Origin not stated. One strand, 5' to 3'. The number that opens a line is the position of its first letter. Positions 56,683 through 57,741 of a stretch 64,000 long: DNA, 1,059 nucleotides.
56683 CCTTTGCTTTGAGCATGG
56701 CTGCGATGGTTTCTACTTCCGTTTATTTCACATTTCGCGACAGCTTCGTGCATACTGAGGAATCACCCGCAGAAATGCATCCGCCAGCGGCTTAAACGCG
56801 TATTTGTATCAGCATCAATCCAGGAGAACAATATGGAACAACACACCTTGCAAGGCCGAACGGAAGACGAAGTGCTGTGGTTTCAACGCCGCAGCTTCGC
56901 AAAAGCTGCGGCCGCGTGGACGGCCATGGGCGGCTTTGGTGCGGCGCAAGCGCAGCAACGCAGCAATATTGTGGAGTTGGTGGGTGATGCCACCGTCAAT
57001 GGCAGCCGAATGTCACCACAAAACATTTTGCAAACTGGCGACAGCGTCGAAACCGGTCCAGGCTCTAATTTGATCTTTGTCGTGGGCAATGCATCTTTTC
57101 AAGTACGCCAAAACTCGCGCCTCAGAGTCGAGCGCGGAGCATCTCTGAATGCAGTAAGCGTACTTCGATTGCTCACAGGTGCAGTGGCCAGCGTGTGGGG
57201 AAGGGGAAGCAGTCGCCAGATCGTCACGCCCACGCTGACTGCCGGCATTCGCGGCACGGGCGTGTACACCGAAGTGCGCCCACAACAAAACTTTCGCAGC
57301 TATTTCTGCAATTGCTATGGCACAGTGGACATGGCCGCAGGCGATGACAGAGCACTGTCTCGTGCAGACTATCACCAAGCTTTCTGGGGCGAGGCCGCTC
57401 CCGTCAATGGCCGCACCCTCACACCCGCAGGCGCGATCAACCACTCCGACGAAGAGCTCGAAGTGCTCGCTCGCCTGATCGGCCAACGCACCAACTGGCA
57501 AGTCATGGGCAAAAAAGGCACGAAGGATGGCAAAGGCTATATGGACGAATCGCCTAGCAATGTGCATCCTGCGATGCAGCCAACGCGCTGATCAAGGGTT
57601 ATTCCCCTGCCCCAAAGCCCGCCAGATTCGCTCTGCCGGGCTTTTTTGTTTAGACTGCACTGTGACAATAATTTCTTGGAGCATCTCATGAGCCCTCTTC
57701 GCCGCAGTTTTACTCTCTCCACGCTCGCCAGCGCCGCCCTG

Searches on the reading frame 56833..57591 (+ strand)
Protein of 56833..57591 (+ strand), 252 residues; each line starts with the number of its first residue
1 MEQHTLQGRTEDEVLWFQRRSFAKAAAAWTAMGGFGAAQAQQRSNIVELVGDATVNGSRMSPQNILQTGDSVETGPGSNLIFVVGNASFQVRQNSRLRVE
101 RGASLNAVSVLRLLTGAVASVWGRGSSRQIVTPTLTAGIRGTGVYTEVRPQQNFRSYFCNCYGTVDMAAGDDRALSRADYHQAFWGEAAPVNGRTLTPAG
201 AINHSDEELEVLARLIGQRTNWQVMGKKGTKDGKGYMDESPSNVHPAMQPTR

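Call 6: search_protein_families(library=pfam, proteins=[window:56833-57591:+], max_evalue=0.01)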
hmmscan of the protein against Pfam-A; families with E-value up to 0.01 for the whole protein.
window:56833-57591:+ (252 aa): 1 family
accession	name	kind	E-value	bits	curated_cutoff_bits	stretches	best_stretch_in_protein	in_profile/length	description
PF04773.18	FecR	-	0.00095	20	24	1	71-150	2-82/97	FecR protein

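Call 7: search_protein_families(library=ncbifam, proteins=[window:56833-57591:+], max_evalue=0.01)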
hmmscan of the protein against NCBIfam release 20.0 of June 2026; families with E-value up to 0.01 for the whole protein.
window:56833-57591:+ (252 aa): 1 family
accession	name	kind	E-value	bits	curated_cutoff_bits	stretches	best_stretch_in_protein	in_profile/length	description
NF047849.1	Lsa33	exception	0.0016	17.7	420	1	57-152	48-152/310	surface adhesin Lsa33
